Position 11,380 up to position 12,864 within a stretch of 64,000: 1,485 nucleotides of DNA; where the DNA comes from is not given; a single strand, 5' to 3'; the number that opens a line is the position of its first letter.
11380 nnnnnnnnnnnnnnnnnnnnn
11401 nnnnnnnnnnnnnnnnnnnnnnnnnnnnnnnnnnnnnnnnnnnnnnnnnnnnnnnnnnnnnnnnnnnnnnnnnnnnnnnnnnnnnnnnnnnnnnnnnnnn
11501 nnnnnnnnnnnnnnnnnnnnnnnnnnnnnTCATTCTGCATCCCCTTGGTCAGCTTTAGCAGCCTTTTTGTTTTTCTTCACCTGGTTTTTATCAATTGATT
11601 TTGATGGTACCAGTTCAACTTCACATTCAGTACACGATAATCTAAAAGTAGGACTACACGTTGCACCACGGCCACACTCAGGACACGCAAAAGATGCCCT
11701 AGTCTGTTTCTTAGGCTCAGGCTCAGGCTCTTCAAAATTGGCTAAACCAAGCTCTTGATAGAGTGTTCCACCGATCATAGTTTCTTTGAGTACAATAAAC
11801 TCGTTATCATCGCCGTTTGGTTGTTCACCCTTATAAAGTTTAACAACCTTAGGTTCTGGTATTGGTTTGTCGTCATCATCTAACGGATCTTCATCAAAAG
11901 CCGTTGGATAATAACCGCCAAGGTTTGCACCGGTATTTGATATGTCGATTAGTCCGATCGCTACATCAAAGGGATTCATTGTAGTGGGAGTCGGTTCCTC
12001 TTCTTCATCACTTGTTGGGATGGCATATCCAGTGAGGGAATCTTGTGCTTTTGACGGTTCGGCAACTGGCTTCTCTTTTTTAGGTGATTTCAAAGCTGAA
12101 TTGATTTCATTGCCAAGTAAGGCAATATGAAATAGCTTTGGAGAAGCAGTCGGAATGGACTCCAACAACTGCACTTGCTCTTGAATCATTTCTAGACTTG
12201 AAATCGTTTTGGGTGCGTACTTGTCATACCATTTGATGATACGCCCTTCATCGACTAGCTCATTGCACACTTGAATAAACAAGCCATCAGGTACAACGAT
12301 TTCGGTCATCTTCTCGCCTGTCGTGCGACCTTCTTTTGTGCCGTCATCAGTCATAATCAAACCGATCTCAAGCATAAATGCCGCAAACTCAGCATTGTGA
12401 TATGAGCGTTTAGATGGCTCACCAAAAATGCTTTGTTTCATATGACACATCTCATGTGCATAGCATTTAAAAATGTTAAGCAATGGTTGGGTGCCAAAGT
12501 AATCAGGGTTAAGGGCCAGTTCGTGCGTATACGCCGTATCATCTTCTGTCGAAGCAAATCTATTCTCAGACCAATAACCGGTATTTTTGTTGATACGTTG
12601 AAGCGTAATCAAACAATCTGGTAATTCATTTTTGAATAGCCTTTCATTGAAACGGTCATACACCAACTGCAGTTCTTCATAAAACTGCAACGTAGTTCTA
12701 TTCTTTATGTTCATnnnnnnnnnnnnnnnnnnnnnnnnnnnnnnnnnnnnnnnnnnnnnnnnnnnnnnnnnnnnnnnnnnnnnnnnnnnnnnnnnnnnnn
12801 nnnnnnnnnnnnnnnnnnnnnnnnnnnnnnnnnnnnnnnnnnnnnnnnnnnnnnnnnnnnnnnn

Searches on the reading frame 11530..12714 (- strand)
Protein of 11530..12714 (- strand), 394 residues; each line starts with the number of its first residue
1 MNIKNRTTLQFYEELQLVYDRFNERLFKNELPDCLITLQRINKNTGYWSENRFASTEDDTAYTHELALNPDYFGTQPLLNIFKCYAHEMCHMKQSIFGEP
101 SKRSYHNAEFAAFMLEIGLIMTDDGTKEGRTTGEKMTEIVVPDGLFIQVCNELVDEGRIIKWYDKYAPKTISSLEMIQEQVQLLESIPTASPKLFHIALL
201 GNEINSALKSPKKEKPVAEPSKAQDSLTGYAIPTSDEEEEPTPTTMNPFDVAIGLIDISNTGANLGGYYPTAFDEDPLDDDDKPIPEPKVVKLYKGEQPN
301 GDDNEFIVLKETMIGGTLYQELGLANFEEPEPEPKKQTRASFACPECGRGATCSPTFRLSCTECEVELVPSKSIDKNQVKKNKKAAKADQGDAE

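Call 50: search_protein_families(library=pfam, proteins=[window:11530-12714:-], max_evalue=0.01)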
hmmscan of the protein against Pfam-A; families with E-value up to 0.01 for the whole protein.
window:11530-12714:- (394 aa): 1 family
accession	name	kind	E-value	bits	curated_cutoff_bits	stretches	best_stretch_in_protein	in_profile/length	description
PF10263.15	SprT-like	-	1e-06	29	25.6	1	17-120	3-98/108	SprT-like family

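Call 91: find_homologous_proteins(query=window:11530-12714:-, max_evalue=1e-40)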
Query window:11530-12714:- (394 aa): 20 proteins with E <= 1e-40 among 3152 candidates.
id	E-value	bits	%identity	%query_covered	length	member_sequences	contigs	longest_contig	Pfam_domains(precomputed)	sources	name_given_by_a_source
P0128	2.7e-261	884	97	100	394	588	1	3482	PF10263.16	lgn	-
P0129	1.5e-234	796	92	100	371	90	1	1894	PF10263.16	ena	-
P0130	4.6e-225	765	86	99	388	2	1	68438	PF10263.16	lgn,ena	-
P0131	8.0e-208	708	81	100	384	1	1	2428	PF10263.16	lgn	-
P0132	4.3e-149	515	60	98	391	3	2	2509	PF10263.16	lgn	-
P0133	4.8e-149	515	59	100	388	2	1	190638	PF10263.16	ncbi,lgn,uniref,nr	ncbi:SprT-like domain-containing protein [Acinetobacter sp. YH01009]|uniref:SprT-like domain-contain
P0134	4.7e-141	489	57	100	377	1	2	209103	PF10263.16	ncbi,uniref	ncbi:SprT-like domain-containing protein [Acinetobacter gandensis]|uniref:SprT-like domain-containin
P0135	1.9e-140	487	57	100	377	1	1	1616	PF10263.16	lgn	-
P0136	3.7e-127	443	53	100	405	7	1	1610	PF10263.16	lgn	-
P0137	3.5e-76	275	40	93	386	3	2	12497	-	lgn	-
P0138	5.9e-60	222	41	69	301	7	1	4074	PF10263.16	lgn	-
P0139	1.5e-50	191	43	53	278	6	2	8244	PF10263.16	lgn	-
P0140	2.0e-49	187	45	51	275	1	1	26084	PF10263.16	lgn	-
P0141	1.5e-48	184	41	57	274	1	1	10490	PF10263.16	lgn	-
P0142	4.0e-48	183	45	51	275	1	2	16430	PF10263.16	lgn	-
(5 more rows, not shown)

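Call 92: find_encoding_contigs(protein=P0133, flank=10000, max_places=1)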
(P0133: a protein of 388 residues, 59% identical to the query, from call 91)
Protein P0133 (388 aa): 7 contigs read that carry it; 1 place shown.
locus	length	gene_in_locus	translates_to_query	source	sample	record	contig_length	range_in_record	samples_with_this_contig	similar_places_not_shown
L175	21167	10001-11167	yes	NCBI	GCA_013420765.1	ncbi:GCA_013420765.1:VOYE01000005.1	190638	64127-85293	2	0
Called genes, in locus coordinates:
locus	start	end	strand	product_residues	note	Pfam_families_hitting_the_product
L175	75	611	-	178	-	-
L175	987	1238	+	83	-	-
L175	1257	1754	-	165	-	-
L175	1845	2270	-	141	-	-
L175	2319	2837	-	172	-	-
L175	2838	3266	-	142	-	-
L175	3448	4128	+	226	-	-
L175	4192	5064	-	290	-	-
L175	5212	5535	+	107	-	PF00816:Histone_HNS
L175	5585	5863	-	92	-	-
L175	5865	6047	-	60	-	-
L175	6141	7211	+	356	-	PF01434:Peptidase_M41 (faint)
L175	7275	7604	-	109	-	-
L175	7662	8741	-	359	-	PF26125:AcrVA2-like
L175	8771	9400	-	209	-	PF08798:CRISPR_assoc (weak)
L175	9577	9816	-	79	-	-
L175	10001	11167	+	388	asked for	PF10263:SprT-like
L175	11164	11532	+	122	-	-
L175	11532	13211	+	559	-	PF00176:SNF2-rel_dom, PF00270:DEAD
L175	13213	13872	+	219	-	-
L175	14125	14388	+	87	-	-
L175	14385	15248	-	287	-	-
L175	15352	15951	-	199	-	-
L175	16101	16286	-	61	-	-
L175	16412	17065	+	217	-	-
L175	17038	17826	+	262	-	PF01757:Acyl_transf_3 (faint), PF05857:TraX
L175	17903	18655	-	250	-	-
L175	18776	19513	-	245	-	-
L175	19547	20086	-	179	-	-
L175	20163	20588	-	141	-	-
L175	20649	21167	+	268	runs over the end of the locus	-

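Call 93: find_encoding_contigs(protein=P0134, flank=10000, max_places=1)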
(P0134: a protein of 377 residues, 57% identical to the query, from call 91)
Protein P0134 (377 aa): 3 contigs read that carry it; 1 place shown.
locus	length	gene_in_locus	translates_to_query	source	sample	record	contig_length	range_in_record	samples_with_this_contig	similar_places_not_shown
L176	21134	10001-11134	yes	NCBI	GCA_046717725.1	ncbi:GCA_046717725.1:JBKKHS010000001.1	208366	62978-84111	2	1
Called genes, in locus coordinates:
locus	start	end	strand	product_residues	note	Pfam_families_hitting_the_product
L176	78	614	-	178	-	-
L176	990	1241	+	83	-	-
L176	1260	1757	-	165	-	-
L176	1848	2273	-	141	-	-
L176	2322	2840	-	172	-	-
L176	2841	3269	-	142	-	-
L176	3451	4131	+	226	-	-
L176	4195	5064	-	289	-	-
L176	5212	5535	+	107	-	PF00816:Histone_HNS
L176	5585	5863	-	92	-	-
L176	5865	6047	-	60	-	-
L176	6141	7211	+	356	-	PF01434:Peptidase_M41 (faint)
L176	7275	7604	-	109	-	-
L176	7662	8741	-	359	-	PF26125:AcrVA2-like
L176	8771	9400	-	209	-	PF08798:CRISPR_assoc (weak)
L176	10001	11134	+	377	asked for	PF10263:SprT-like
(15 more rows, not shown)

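Call 94: find_encoding_contigs(protein=P0130, flank=10000, max_places=1)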
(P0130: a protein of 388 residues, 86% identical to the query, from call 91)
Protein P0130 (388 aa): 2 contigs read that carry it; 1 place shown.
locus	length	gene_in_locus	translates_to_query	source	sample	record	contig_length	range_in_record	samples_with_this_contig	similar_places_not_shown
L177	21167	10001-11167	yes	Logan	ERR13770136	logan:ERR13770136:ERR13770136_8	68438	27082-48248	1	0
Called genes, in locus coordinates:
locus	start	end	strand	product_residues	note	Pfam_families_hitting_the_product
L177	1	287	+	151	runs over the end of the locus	-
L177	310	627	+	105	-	-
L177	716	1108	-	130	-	-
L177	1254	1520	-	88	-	-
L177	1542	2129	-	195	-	-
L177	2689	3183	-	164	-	-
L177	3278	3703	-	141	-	-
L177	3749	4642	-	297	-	-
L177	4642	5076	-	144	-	-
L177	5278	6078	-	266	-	-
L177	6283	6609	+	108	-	PF00816:Histone_HNS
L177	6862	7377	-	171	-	-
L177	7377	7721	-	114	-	-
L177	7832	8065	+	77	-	-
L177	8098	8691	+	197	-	-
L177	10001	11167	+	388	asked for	PF10263:SprT-like (weak)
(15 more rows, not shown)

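Call 102: search_protein_families(library=pfam, proteins=[L175:7662-8741:-, L175:8771-9400:-], max_evalue=1)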
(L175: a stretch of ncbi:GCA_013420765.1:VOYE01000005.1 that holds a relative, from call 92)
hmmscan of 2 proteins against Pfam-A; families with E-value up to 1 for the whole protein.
L175:7662-8741:- (359 aa): 0 families

L175:8771-9400:- (209 aa): 1 family
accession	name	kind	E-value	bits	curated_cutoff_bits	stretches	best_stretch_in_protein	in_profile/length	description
PF08798.16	CRISPR_assoc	-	5.4e-07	30.5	25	1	155-199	179-221/223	CRISPR associated protein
